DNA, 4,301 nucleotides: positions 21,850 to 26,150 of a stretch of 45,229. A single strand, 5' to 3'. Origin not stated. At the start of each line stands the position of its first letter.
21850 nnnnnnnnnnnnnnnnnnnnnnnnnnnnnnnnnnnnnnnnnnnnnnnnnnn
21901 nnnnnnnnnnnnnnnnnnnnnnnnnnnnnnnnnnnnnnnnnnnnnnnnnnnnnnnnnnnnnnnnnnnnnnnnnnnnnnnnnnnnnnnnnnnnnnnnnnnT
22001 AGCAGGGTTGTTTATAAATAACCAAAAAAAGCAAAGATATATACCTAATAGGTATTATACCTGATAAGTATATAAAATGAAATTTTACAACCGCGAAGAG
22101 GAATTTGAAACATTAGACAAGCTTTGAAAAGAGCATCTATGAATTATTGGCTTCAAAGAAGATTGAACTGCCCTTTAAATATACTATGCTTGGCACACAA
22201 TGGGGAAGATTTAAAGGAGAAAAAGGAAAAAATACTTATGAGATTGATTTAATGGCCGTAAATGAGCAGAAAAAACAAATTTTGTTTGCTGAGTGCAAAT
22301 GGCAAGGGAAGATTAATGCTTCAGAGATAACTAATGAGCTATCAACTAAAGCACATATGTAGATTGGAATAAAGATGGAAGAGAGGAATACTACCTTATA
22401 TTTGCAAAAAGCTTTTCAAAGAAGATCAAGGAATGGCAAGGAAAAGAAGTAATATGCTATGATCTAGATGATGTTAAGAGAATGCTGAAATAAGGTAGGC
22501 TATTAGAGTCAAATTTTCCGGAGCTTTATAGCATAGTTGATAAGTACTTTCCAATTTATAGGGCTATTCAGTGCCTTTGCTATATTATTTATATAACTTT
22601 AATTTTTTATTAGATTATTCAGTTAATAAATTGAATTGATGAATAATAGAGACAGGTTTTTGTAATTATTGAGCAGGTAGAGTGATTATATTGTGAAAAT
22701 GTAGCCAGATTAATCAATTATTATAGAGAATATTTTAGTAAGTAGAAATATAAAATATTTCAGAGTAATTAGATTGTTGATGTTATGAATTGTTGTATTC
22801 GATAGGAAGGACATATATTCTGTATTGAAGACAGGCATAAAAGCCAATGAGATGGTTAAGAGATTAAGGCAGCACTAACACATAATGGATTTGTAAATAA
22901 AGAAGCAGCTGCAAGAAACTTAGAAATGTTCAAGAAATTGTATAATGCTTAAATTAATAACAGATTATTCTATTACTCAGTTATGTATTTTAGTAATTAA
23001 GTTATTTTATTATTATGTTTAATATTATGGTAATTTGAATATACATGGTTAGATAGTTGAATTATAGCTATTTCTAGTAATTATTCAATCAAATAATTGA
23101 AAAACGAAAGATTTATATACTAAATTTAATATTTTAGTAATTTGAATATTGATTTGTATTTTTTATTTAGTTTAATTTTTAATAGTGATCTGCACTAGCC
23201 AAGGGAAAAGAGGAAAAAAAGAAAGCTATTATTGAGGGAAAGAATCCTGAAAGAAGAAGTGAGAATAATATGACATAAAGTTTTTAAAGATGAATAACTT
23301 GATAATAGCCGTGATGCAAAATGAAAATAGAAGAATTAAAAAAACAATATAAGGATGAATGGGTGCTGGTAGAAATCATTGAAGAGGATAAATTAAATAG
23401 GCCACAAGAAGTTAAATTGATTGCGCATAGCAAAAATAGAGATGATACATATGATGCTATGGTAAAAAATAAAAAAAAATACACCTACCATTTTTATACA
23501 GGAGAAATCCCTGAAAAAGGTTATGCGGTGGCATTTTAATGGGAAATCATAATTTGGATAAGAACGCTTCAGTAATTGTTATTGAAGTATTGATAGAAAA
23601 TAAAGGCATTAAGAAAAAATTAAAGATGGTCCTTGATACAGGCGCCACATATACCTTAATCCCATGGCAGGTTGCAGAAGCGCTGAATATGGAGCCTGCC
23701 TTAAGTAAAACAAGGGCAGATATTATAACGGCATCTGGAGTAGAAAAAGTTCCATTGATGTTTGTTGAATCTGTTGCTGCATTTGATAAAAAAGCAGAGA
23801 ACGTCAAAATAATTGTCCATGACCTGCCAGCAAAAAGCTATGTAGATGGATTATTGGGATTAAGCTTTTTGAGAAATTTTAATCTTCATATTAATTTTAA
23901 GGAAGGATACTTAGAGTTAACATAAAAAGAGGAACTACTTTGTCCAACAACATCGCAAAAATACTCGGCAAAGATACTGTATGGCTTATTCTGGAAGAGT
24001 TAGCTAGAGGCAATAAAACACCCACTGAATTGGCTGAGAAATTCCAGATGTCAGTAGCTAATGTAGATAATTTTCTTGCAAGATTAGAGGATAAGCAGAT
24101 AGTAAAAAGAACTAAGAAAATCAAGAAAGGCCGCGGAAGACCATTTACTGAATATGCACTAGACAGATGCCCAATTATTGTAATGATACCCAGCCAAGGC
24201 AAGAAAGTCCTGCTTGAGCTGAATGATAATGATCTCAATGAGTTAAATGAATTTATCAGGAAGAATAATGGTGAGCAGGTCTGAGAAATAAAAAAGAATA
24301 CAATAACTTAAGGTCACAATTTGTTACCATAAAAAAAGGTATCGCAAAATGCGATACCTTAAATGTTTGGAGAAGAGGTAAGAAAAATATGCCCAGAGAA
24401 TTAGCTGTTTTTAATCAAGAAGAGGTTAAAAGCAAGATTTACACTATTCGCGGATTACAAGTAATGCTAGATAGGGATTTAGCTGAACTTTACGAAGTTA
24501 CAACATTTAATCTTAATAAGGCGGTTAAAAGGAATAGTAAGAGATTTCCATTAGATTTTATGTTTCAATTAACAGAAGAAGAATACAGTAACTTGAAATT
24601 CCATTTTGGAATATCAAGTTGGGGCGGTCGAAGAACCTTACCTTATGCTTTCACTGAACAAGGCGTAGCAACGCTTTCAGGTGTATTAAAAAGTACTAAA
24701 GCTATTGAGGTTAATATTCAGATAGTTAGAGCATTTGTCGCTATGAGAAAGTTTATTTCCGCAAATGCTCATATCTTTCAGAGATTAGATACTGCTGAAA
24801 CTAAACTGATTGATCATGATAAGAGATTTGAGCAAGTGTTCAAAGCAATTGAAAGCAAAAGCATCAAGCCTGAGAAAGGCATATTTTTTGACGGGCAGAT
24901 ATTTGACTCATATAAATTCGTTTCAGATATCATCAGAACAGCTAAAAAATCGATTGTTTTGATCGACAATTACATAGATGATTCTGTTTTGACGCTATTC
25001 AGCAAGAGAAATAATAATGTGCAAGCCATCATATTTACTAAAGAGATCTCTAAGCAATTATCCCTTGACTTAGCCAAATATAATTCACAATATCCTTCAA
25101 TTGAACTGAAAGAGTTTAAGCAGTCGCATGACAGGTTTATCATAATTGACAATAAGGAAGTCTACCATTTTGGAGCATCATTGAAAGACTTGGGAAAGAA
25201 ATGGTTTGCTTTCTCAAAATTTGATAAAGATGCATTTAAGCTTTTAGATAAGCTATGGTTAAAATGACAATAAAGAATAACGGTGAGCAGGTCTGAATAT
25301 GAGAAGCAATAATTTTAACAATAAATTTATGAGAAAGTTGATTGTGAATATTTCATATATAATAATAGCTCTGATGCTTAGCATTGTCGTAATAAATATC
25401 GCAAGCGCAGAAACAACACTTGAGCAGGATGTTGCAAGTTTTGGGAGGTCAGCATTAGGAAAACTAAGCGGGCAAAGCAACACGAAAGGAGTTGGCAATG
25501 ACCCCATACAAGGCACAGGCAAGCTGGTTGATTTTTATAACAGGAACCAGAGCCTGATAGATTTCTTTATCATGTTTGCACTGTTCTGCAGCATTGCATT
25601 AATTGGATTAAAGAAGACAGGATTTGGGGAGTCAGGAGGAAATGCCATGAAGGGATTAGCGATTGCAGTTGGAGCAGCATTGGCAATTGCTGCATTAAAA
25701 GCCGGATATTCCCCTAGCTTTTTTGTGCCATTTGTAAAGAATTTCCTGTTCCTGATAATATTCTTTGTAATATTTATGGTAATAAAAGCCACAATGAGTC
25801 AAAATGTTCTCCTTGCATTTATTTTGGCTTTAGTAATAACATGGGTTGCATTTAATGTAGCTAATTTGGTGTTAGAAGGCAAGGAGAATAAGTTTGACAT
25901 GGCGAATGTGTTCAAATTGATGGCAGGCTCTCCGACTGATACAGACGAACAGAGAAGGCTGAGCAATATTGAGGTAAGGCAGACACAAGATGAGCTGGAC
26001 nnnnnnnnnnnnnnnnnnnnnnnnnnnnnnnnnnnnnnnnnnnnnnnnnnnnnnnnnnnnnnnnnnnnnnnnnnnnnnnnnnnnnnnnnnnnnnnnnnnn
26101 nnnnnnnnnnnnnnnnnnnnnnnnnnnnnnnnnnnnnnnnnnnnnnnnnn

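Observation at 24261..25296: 24-bp direct repeat brackets a single ORF6N gene inserted between a wHTH regulator and its membrane-protein operon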

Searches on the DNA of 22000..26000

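Call 67: search_rna_families(source=window, start=22000, end=26000, threshold=evalue, max_evalue=1)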
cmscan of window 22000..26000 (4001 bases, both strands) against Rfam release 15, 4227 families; matches with E-value up to 1: 2.
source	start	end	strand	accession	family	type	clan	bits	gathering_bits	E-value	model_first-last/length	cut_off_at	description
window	24308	24360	-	RF04236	mir-1285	Gene; miRNA;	-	21.3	56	0.99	1-68/68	no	mir-1285 microRNA precursor family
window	24731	24926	-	RF02091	DAOA-AS1_2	Gene; lncRNA;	-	16.6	43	0.92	1-205/205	no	DAOA antisense RNA 1 conserved region 2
